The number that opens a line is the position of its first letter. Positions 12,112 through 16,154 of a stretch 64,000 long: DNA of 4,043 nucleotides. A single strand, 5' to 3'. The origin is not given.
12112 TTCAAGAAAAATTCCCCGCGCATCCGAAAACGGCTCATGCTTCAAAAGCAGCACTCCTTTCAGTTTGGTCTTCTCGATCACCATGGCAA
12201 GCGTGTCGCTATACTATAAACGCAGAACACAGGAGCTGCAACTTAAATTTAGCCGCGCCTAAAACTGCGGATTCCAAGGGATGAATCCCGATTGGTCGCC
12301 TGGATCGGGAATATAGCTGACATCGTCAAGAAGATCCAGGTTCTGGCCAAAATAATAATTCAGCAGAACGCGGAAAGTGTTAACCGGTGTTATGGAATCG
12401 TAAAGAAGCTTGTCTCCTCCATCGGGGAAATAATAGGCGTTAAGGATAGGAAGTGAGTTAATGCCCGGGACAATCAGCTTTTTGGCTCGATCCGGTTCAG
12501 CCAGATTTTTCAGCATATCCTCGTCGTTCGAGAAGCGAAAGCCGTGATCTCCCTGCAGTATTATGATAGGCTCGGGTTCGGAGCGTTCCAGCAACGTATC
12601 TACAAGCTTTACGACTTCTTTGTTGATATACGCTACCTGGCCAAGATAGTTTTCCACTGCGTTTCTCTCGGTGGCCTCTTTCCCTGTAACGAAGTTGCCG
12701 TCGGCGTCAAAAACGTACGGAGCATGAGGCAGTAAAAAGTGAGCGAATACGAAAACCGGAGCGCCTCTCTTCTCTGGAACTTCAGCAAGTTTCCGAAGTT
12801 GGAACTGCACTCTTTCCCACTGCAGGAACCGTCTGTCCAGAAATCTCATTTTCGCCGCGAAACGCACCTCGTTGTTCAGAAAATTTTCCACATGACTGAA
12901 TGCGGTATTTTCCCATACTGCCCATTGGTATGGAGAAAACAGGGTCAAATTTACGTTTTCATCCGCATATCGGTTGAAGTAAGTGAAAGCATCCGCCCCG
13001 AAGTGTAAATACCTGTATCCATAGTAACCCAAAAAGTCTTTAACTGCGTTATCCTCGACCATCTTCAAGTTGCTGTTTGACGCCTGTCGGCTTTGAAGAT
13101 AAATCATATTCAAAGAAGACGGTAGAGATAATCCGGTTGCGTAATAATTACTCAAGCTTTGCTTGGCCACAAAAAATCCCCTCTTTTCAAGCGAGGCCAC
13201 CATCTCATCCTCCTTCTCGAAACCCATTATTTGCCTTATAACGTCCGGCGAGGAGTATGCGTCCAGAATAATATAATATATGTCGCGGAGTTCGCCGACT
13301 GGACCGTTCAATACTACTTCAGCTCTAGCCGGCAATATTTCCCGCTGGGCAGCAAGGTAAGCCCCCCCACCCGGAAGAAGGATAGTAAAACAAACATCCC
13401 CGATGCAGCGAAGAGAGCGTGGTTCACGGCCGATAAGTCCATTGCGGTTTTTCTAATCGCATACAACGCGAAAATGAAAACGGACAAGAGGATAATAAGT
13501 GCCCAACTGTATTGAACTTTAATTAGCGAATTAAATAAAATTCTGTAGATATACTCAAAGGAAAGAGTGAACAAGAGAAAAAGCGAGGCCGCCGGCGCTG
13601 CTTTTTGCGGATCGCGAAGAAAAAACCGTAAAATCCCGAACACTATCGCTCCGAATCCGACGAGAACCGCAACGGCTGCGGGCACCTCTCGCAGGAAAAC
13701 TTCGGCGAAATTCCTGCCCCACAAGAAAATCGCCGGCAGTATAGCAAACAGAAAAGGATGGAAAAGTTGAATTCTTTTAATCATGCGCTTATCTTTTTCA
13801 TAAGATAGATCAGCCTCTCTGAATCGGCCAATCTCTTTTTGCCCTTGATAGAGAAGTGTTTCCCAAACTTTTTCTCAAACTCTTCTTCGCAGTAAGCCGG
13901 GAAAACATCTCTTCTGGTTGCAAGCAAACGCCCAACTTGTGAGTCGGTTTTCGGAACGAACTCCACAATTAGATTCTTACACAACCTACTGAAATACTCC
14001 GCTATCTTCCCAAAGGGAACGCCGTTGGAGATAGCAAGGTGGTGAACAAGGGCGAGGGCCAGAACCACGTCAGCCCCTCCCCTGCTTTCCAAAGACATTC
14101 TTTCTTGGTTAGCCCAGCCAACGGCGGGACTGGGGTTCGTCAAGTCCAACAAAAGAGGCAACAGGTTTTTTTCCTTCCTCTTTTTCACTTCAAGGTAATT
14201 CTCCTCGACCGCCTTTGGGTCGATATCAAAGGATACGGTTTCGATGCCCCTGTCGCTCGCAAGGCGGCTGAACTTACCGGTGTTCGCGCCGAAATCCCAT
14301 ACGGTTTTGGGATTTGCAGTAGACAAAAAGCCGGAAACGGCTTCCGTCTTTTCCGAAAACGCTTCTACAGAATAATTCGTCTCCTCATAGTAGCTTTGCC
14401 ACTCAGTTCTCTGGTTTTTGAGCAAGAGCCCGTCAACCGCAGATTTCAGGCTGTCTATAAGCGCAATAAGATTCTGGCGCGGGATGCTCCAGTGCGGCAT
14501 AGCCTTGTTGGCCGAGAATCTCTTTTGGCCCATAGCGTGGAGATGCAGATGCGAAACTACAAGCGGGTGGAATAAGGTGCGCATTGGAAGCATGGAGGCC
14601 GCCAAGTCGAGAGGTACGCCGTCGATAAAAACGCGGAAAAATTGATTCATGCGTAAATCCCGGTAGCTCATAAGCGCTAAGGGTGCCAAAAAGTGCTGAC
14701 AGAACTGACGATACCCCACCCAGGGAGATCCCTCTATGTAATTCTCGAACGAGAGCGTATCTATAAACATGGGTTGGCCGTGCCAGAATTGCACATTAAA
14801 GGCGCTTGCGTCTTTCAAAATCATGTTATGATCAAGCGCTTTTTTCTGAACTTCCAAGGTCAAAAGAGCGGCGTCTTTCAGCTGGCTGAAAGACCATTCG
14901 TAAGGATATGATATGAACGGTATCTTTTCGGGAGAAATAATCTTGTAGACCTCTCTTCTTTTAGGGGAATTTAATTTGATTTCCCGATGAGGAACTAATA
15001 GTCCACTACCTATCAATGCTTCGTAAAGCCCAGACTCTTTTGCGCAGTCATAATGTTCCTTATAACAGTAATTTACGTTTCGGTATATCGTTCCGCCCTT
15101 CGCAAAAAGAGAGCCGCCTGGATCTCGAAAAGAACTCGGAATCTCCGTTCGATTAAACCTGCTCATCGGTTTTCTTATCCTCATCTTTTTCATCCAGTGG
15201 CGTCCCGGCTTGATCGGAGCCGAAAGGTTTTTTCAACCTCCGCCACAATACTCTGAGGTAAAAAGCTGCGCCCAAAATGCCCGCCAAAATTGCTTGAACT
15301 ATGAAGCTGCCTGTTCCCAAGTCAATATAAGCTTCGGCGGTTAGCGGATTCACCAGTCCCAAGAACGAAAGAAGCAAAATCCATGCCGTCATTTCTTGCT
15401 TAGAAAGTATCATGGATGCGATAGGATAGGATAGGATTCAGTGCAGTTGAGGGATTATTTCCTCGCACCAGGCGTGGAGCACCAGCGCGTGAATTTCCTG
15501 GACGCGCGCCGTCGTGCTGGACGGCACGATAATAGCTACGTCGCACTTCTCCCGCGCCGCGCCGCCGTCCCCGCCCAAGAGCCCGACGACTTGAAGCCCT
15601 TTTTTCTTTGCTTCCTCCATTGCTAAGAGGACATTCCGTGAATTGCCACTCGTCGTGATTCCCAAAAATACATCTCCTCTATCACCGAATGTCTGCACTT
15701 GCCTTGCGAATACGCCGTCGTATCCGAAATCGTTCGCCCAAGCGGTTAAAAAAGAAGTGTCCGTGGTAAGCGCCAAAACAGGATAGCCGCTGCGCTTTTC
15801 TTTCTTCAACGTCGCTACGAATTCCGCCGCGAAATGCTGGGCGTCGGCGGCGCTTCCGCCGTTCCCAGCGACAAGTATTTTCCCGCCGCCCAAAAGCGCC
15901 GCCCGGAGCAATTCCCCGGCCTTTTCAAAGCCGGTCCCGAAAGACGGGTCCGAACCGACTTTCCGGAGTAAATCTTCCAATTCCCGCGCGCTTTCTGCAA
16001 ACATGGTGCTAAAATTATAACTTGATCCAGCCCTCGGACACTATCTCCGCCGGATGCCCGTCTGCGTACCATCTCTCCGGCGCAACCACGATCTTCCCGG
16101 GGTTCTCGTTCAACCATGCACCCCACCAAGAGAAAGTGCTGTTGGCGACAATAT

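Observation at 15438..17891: GDP-mannose 3,5-epimerase homolog translationally coupled to a GT11 glycosyltransferase, next to GmhA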

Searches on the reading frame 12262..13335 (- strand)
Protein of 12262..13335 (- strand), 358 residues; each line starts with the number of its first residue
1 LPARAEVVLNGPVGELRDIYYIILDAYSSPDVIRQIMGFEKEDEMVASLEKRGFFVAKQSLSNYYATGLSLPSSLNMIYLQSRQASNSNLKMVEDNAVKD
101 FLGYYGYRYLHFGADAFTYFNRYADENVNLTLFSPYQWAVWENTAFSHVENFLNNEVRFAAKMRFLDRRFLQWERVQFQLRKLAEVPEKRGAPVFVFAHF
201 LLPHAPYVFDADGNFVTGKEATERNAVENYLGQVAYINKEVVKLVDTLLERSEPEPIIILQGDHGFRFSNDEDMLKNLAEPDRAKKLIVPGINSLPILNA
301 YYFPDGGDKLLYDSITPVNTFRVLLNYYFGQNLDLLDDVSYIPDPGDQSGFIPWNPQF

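Call 11: search_protein_families(library=pfam, proteins=[window:12262-13335:-], max_evalue=0.001)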
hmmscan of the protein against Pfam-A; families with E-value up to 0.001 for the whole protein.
window:12262-13335:- (358 aa): 1 family
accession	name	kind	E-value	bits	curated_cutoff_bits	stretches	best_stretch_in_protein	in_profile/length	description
PF00884.28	Sulfatase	-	2.9e-09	37.1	25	1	56-299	38-248/301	Sulfatase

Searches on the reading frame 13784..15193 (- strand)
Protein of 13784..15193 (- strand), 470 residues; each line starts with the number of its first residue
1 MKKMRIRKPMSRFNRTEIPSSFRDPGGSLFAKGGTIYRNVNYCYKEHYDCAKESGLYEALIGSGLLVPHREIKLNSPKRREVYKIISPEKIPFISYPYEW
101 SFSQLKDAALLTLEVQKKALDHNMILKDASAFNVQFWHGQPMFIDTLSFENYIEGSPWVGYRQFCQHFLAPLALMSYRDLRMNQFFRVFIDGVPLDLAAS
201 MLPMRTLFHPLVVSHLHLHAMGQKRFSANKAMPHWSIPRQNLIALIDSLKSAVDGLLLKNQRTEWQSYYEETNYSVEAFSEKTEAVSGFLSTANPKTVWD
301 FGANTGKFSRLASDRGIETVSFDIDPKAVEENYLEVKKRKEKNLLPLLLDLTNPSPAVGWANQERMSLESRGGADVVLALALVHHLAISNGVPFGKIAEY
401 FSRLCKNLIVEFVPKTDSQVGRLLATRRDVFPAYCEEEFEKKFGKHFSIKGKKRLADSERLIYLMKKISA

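Call 4: search_protein_families(library=pfam, proteins=[window:13784-15193:-], max_evalue=0.01)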
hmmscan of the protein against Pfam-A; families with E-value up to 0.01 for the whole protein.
window:13784-15193:- (470 aa): 2 families
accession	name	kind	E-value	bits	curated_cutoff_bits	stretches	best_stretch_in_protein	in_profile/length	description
PF13489.12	Methyltransf_23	-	0.00011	22.5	27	1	292-386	20-94/164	Methyltransferase domain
PF08242.18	Methyltransf_12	-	0.0012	20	30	1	300-386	2-78/98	Methyltransferase domain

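Call 5: search_protein_families(library=ncbifam, proteins=[window:13784-15193:-], max_evalue=0.01)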
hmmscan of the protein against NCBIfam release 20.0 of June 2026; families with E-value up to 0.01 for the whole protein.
window:13784-15193:- (470 aa): 0 families

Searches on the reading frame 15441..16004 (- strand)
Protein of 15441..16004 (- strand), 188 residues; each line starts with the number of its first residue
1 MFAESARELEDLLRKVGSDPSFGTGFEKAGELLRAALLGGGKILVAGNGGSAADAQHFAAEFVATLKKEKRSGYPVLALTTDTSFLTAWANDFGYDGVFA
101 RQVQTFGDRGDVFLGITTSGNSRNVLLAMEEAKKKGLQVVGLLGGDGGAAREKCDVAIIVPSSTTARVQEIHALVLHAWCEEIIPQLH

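Call 4: search_protein_families(library=pfam, proteins=[window:15441-16004:-], max_evalue=0.01)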
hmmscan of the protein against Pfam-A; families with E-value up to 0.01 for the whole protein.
window:15441-16004:- (188 aa): 2 families
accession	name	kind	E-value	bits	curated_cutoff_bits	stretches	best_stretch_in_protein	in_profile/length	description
PF13580.11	SIS_2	-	5.8e-22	78.7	27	1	25-144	20-138/138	SIS domain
PF01380.27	SIS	-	5.9e-07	29.8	25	1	108-166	52-110/131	SIS domain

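Call 5: search_protein_families(library=ncbifam, proteins=[window:15441-16004:-], max_evalue=0.01)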
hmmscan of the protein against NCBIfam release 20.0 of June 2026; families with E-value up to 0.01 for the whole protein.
window:15441-16004:- (188 aa): 11 families
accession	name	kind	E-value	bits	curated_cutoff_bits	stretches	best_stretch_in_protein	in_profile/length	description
NF010546.0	PRK13936.1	equivalog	2.6e-55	187.3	276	1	26-184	29-189/197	phosphoheptose isomerase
TIGR00441.1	gmhA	equivalog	2.1e-53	180.5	209.45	1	32-183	3-153/154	D-sedoheptulose 7-phosphate isomerase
NF001628.0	PRK00414.1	equivalog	1.1e-42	145.9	265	1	11-178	15-181/192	D-sedoheptulose 7-phosphate isomerase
NF008138.0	PRK10886.1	equivalog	6.1e-37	127.2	352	1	28-183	29-186/196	DnaA initiator-associating protein DiaA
NF010547.0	PRK13938.1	equivalog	3.1e-34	118.4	320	1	30-183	35-187/196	D-sedoheptulose 7-phosphate isomerase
NF040776.2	AlsR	equivalog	0.0001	21.4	400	1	108-165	175-232/279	transcriptional repressor AlsR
NF003915.0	PRK05441.1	subfamily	0.00052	19.1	168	1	28-160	50-182/300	N-acetylmuramic acid 6-phosphate etherase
TIGR03127.2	RuMP_HxlB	equivalog_domain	0.00082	19.3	160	0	109-168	72-131/178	6-phospho-3-hexuloisomerase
NF008458.0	PRK11337.1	equivalog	0.0011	18.1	378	1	109-165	188-244/293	MurR/RpiR family transcriptional regulator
TIGR00274.1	TIGR00274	equivalog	0.0032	16.6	302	1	95-159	113-176/291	N-acetylmuramic acid 6-phosphate etherase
NF009222.0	PRK12570.1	subfamily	0.0087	14.9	255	0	33-160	62-189/307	N-acetylmuramic acid 6-phosphate etherase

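Call 45: list_cluster_members(proteins=[P0001, P0121, window:15441-16004:-])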
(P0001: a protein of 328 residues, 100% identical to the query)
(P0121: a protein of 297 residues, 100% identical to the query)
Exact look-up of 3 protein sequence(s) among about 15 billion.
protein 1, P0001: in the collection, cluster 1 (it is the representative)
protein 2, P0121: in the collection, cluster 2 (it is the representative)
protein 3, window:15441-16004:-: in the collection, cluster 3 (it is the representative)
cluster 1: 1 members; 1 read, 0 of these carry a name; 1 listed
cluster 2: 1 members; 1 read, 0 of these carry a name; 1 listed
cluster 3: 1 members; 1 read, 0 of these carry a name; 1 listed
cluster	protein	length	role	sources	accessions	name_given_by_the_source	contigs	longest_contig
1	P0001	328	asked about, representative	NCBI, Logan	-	-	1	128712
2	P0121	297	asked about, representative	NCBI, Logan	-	-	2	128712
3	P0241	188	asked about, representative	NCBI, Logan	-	-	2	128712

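Call 63: search_solved_structures(query=window:15441-16004:-, max_evalue=0.00001, show_alignments=1)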
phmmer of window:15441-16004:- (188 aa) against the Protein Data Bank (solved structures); distinct sequences matched with E-value up to 0.00001: 15.
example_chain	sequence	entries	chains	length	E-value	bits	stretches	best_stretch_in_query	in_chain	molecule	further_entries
1tk9_A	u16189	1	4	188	1.7e-46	161.3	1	26-183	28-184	Phosphoheptose isomerase 1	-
2xbl_A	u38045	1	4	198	3.3e-46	160.4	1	22-180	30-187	PHOSPHOHEPTOSE ISOMERASE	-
2x3y_A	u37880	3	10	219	4.6e-46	159.9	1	22-180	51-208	PHOSPHOHEPTOSE ISOMERASE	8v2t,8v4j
5lu5_A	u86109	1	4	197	8.5e-46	159.1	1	21-180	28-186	Phosphoheptose isomerase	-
5ltz_A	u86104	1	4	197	8.8e-46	159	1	21-180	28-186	Phosphoheptose isomerase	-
5lu6_A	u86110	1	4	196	4.4e-45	156.7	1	21-180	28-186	Phosphoheptose isomerase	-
5lu7_A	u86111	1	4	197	4.6e-45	156.7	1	21-180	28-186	Phosphoheptose isomerase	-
5i01_A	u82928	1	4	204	2.6e-43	151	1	27-183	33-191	Phosphoheptose isomerase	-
5by2_A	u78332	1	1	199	1.2e-41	145.5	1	11-183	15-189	Phosphoheptose isomerase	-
1x92_A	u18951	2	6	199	2.4e-40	141.3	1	27-187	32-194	PHOSPHOHEPTOSE ISOMERASE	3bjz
1x94_A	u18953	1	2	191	6.9e-39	136.6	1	7-180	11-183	putative Phosphoheptose isomerase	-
2i22_A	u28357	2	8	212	1.1e-36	129.4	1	24-181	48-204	Phosphoheptose isomerase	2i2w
2yva_A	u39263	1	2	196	3.1e-34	121.4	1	21-183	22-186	DnaA initiator-associating protein diaA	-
4u6n_A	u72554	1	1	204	3.5e-34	121.2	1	21-183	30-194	DnaA initiator-associating protein DiaA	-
3trj_A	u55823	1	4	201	4.1e-33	117.7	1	26-184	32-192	Phosphoheptose isomerase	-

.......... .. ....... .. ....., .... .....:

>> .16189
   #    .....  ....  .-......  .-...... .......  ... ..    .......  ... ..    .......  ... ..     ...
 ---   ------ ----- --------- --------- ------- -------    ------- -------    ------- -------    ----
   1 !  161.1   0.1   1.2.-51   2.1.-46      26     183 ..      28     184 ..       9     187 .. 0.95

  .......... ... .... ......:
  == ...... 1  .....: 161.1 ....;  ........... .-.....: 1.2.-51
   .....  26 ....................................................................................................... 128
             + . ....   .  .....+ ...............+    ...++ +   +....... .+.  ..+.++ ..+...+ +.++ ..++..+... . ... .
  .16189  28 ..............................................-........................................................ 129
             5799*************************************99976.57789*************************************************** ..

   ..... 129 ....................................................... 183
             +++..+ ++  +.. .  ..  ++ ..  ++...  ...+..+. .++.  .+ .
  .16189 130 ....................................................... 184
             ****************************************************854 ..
